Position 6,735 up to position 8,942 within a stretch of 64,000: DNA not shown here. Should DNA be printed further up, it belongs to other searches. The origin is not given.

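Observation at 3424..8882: Unusual envelope module: two SBP-domain::OmpA-domain fusion proteins, a vWA protein and a coiled-coil membrane protein beside a NitT/TauT ABC transporter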

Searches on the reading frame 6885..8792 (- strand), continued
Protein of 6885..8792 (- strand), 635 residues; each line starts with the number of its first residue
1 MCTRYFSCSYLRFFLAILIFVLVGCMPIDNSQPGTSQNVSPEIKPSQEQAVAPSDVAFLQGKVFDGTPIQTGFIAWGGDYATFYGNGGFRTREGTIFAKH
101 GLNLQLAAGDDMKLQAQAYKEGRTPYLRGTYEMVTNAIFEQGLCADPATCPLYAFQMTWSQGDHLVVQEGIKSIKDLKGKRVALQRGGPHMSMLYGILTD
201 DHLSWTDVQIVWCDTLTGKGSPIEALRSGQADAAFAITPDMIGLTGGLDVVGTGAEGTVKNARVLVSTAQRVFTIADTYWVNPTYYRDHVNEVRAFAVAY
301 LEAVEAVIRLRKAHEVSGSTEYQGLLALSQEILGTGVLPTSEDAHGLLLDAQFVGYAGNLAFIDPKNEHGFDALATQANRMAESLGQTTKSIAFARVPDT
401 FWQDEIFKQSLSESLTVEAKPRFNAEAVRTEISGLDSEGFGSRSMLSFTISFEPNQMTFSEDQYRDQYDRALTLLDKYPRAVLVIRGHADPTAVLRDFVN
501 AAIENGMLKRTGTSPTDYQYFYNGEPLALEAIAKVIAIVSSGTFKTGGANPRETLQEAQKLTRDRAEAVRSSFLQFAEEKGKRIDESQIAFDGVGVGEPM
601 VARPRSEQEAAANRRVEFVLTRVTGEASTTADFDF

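Call 94: search_protein_families(library=pfam, proteins=[L089:7374-7964:+, L089:8860-10524:+, L089:10537-11334:+, L089:11339-12862:+, L089:12871-13644:+, L089:13649-14800:+, L089:14873-15913:+, L089:16758-17150:+, L089:17140-17496:+], max_evalue=0.01)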
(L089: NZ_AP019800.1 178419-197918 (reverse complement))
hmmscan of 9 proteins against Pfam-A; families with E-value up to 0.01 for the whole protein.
L089:7374-7964:+ (196 aa): 0 families

L089:8860-10524:+ (554 aa): 2 families
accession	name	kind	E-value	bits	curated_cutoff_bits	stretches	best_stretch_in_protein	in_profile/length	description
PF00691.25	OmpA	-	0.00025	21.7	27.2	1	410-515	2-86/98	OmpA family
PF09084.16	NMT1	-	0.00061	20.2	20.5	1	146-278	87-207/216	NMT1/THI5 like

L089:10537-11334:+ (265 aa): 3 families
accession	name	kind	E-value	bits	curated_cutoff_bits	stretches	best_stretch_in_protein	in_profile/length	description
PF00092.34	VWA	-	4.1e-13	50.4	23.8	1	76-228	3-149/174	von Willebrand factor type A domain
PF13519.12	VWA_2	-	2.3e-11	44.7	27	1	76-190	2-106/107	von Willebrand factor type A domain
PF13768.12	VWA_3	-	0.0012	19.3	27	1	93-217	17-132/155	von Willebrand factor type A domain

L089:11339-12862:+ (507 aa): 1 family
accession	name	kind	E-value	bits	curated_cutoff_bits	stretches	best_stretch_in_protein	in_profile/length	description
PF00691.25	OmpA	-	6e-17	62.2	27.2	1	398-488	2-93/98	OmpA family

L089:12871-13644:+ (257 aa): 0 families

L089:13649-14800:+ (383 aa): 1 family
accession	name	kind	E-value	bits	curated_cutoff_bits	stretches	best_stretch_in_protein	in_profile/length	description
PF05816.16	TelA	-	3.3e-49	168.2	30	1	47-366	5-330/332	Toxic anion resistance protein (TelA)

L089:14873-15913:+ (346 aa): 2 families
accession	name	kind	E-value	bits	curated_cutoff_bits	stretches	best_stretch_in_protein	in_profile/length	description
PF09084.16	NMT1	-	0.00015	22.2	20.5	1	120-182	86-150/216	NMT1/THI5 like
PF12974.12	Phosphonate-bd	-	0.00028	20.8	27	1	119-231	97-215/242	ABC transporter, phosphonate, periplasmic substrate-binding protein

L089:16758-17150:+ (130 aa): 1 family
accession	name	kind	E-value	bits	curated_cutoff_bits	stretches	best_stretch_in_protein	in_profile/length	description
PF22381.2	Staph_reg_Sar_Rot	-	0.0011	19.5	27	1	54-107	9-58/85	Transcriptional regulator SarA/Rot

L089:17140-17496:+ (118 aa): 0 families

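Call 97: get_annotated_region(hit=H5, flank=8000)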
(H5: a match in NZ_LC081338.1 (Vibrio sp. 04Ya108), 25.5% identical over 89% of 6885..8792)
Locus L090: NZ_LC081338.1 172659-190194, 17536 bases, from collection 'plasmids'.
description: Vibrio sp. 04Ya108 plasmid pSEA1, complete sequence
organism: Vibrio sp. 04Ya108 (NCBI taxid 864336)
taxonomy: Bacteria; Pseudomonadota; Gammaproteobacteria; Vibrionales; Vibrionaceae; Vibrio; Vibrio sp. 04Ya108
host: -; source: -; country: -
typing (MOB-suite, as given by PLSDB): mobilizable; relaxase MOBH
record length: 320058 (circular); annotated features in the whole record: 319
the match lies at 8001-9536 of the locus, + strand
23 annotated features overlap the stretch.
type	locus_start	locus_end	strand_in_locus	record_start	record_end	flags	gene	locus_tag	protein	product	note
CDS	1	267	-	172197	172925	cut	-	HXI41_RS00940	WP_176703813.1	hypothetical protein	-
CDS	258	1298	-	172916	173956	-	-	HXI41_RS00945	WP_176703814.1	hypothetical protein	-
CDS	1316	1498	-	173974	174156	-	-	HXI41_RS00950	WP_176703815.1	hypothetical protein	-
CDS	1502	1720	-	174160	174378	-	-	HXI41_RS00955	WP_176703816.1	PRTRC system protein C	-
CDS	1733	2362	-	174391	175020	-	-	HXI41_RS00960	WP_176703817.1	hypothetical protein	-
CDS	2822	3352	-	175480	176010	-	-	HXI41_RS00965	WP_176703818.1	hypothetical protein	-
CDS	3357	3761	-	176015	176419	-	-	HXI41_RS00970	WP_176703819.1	hypothetical protein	-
CDS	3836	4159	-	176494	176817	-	-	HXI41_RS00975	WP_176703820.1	hypothetical protein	-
CDS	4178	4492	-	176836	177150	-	-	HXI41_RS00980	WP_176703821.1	hypothetical protein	-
CDS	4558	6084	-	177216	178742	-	-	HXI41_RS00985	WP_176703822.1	hypothetical protein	-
CDS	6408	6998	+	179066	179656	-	-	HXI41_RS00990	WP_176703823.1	hypothetical protein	-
CDS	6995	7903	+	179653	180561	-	-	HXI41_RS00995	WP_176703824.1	ABC transporter ATP-binding protein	-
CDS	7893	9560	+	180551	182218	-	-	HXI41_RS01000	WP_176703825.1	nitrate ABC transporter substrate-binding protein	-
CDS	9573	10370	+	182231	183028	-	-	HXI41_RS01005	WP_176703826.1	VWA domain-containing protein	-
CDS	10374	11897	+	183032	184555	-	-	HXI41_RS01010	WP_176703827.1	phosphate ABC transporter substrate-binding/OmpA family protein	-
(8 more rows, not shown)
